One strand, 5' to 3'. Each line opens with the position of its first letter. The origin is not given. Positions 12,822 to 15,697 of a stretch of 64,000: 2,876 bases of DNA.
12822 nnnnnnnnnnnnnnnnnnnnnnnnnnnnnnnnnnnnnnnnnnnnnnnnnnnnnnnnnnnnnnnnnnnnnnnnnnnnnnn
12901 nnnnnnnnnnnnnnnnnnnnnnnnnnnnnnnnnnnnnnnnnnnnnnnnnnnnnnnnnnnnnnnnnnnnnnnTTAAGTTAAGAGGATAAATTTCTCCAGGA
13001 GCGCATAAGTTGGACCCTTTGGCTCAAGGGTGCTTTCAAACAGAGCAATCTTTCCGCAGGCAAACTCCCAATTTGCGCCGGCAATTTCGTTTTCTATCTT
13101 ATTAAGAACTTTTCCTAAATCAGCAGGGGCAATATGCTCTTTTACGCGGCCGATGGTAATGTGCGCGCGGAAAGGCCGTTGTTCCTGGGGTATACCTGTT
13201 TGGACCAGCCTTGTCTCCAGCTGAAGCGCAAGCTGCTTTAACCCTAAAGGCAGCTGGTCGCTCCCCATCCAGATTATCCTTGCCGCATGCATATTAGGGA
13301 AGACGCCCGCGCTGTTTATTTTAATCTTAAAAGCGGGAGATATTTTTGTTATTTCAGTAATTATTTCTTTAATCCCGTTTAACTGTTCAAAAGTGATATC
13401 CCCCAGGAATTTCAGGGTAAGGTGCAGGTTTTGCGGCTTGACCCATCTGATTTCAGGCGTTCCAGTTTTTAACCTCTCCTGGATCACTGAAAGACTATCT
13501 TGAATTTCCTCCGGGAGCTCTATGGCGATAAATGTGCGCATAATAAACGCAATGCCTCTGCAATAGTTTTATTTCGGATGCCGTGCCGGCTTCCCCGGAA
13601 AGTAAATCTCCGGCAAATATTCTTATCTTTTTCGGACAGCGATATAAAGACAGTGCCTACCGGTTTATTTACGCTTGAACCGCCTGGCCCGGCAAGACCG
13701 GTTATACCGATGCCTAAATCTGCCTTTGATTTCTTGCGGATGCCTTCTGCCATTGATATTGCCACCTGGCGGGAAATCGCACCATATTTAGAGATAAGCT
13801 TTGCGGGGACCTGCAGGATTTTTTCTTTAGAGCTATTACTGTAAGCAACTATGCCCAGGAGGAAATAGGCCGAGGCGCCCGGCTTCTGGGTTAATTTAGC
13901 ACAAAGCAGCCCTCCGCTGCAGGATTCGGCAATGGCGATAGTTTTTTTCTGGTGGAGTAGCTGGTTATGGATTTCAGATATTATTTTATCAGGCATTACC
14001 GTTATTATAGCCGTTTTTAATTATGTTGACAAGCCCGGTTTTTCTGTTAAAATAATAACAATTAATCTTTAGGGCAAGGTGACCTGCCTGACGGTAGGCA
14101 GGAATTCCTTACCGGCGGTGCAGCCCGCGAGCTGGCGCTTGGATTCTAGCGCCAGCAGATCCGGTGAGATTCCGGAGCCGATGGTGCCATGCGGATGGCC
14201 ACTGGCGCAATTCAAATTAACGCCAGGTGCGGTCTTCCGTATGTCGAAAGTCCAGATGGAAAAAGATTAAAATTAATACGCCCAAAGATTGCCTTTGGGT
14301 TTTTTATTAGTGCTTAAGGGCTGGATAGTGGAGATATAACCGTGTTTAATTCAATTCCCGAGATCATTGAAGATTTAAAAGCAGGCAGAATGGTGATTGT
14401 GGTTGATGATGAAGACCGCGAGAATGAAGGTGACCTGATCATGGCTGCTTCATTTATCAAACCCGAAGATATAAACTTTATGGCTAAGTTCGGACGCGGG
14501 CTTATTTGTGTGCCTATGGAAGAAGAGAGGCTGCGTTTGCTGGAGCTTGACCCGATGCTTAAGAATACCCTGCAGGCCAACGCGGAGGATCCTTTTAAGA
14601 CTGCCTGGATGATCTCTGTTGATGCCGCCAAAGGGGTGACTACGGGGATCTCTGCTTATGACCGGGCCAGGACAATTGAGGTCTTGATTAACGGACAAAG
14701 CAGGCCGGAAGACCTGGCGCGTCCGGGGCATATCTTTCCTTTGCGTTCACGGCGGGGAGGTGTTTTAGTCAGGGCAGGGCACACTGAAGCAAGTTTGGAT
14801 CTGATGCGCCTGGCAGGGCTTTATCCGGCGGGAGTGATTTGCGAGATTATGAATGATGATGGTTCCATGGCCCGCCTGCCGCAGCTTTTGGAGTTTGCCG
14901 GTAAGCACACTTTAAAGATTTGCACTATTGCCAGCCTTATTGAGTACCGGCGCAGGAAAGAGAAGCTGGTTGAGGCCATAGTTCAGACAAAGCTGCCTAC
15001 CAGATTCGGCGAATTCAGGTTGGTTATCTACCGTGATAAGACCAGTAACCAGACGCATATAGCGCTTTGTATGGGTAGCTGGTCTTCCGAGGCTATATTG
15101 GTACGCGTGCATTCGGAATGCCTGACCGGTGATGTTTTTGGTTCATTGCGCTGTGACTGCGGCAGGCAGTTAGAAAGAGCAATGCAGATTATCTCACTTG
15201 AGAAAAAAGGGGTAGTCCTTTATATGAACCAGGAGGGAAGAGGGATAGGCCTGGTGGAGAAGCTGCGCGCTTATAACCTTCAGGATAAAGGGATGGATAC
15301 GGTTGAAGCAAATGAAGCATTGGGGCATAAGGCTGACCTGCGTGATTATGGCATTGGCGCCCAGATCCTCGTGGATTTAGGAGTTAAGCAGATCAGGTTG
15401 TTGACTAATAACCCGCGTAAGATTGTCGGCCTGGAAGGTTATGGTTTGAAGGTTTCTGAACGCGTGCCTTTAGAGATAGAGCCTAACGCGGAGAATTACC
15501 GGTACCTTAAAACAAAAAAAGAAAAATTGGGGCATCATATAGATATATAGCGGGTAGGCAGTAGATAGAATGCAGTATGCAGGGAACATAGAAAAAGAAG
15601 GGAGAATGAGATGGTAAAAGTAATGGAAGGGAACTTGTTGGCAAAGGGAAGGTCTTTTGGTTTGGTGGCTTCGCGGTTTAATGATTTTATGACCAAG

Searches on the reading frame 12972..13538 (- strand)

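Call 4: search_protein_families(library=pfam, proteins=[window:12972-13538:-])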
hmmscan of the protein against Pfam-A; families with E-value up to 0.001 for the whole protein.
window:12972-13538:- (188 aa): 3 families
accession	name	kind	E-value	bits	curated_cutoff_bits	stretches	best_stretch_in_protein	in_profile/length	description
PF02834.22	LigT_PEase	-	3.5e-31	107.7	23.3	2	6-90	1-87/87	LigT like Phosphoesterase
PF13563.12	2_5_RNA_ligase2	-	2e-09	38.1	27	1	34-167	22-146/152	2'-5' RNA ligase superfamily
PF10469.15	AKAP7_NLS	-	1.7e-06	28.5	24.4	1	3-134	4-151/208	AKAP7 2'5' RNA ligase-like domain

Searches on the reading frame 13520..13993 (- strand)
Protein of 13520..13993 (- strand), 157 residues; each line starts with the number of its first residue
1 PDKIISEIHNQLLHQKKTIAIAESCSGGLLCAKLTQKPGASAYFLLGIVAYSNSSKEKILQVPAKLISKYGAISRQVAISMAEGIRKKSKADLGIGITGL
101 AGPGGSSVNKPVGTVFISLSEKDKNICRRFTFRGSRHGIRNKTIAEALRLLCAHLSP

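Call 4: search_protein_families(library=pfam, proteins=[window:13520-13993:-])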
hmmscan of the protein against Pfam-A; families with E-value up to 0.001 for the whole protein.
window:13520-13993:- (157 aa): 2 families
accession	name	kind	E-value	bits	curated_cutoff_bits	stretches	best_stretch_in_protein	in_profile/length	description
PF02464.23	CinA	-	2.4e-53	180.3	23.5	1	3-152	3-152/155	Competence-damaged protein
PF06787.16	HcgF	-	0.00089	19.5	25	0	75-110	86-121/163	FeGP cofactor biosynthesis protein HcgF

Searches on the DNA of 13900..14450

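Call 6: search_rna_families(source=window, start=13900, end=14450, threshold=evalue, max_evalue=10, show_alignments=2)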
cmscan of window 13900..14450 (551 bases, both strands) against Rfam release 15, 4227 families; matches with E-value up to 10: 7.
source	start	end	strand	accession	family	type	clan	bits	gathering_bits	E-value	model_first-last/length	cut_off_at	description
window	14081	14211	+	RF00050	FMN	Cis-reg; riboswitch;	-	54.2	66.2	1.5e-11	1-138/138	no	FMN riboswitch aptamer (RFN element)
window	14261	14307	-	RF02544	mt-tmRNA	Gene;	CL00001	18.8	65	1.9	1-77/77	no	Mitochondrion-encoded tmRNA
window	14360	14443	+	RF01137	sR21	Gene; snRNA; snoRNA; CD-box;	-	18.3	45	0.98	1-67/67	no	Small nucleolar RNA sR21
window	14125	14177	+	RF01740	gyrA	Cis-reg;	-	13.9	45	2.4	1-88/88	no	gyrA RNA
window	14399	14450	+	RF01134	sR30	Gene; snRNA; snoRNA; CD-box;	-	12.8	38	1.1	1-57/57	no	Small nucleolar RNA sR30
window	14031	14161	-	RF02175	SMAD5-AS1_3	Gene; lncRNA;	-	12.1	60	3.2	1-125/125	no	SMAD5 antisense RNA 1 conserved region 3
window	14403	14439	+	RF01304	sR5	Gene; snRNA; snoRNA; CD-box;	-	10.8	40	7.8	1-53/53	no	Small nucleolar RNA sR5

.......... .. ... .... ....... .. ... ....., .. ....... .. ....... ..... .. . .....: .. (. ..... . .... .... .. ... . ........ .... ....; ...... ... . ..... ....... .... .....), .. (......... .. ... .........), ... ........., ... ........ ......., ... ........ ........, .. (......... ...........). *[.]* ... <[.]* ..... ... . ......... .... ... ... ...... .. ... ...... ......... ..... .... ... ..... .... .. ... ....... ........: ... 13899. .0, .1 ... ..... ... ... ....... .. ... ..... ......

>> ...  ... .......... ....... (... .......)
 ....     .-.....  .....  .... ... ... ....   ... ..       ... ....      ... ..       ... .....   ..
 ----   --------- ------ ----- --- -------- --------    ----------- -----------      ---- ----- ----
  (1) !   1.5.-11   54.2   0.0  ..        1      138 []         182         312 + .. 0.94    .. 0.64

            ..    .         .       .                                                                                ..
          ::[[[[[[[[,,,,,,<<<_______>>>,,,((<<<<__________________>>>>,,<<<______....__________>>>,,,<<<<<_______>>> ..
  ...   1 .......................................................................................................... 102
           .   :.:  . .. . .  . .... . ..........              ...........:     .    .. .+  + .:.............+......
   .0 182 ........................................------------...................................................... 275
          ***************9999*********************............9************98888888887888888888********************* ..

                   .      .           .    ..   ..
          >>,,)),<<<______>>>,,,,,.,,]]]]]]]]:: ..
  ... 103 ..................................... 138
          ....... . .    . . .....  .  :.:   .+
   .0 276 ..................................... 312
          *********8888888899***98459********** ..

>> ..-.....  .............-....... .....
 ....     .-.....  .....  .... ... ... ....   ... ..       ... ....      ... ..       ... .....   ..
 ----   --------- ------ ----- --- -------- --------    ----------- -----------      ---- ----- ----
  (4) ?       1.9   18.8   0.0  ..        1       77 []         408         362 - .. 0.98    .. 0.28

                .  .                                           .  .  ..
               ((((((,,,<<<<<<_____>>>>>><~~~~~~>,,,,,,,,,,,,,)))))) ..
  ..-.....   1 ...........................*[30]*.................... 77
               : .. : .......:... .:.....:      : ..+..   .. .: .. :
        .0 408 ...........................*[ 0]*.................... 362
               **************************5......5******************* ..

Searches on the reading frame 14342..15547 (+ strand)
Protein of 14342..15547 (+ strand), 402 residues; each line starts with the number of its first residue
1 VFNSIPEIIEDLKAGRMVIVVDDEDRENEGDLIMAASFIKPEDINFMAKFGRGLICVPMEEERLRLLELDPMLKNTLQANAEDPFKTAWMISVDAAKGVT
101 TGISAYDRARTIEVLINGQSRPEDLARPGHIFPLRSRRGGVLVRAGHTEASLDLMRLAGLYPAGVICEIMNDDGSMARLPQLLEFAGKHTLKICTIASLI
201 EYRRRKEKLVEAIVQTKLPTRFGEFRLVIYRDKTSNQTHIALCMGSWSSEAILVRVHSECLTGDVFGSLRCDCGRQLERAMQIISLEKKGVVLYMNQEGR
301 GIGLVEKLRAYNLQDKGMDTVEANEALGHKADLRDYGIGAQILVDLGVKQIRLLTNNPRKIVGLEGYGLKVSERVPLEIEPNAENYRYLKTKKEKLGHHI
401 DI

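Call 4: search_protein_families(library=pfam, proteins=[window:14342-15547:+])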
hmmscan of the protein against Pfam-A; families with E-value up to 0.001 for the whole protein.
window:14342-15547:+ (402 aa): 2 families
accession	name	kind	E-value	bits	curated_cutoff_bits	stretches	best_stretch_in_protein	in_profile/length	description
PF00926.24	DHBP_synthase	-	9.4e-85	283.4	26.4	1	7-202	2-191/191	3,4-dihydroxy-2-butanone 4-phosphate synthase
PF00925.25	GTP_cyclohydro2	-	1.8e-76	255.7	23.3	1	213-376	3-165/165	GTP cyclohydrolase II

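Call 5: search_protein_families(library=ncbifam, proteins=[window:14342-15547:+])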
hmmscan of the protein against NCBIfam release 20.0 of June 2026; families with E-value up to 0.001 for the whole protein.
window:14342-15547:+ (402 aa): 12 families
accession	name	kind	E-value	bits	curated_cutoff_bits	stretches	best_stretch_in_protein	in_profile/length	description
NF006806.0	PRK09319.1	equivalog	8.8e-187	622.1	764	1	2-401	11-410/561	bifunctional 3,4-dihydroxy-2-butanone-4-phosphate synthase/GTP cyclohydrolase II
NF006803.0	PRK09311.1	equivalog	1.8e-183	610.1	569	1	1-401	8-405/417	bifunctional 3,4-dihydroxy-2-butanone-4-phosphate synthase/GTP cyclohydrolase II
NF010626.1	PRK14019.1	equivalog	2.4e-135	451.1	513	1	2-374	2-360/364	bifunctional 3,4-dihydroxy-2-butanone-4-phosphate synthase/GTP cyclohydrolase II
NF006805.0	PRK09318.1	equivalog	1.2e-107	360.3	486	1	7-401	3-381/387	bifunctional 3,4-dihydroxy-2-butanone-4-phosphate synthase/GTP cyclohydrolase II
NF009132.0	PRK12485.1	equivalog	7.7e-97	324.6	693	1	2-378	3-368/369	bifunctional 3,4-dihydroxy-2-butanone-4-phosphate synthase/GTP cyclohydrolase II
NF006804.0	PRK09314.1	equivalog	3.4e-96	322.4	432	2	2-299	3-288/339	bifunctional 3,4-dihydroxy-2-butanone 4-phosphate synthase/GTP cyclohydrolase II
TIGR00505.1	ribA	equivalog_domain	1.4e-78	262.8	205.85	1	213-400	3-191/191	GTP cyclohydrolase II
NF001591.0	PRK00393.1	subfamily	4.6e-77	257.9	148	1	210-401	4-195/199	GTP cyclohydrolase II RibA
TIGR00506.1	ribB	equivalog_domain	3.2e-75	252.1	177.45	1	1-203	1-204/204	3,4-dihydroxy-2-butanone-4-phosphate synthase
NF006456.0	PRK08815.1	equivalog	3.6e-62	210.8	464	1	149-402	122-367/376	GTP cyclohydrolase II RibA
NF004437.0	PRK05773.1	equivalog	1.2e-22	80.2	262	1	5-177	3-192/219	3,4-dihydroxy-2-butanone 4-phosphate synthase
NF005536.0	PRK07198.1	equivalog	1.4e-10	40.6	403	1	251-377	239-376/419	GTP cyclohydrolase II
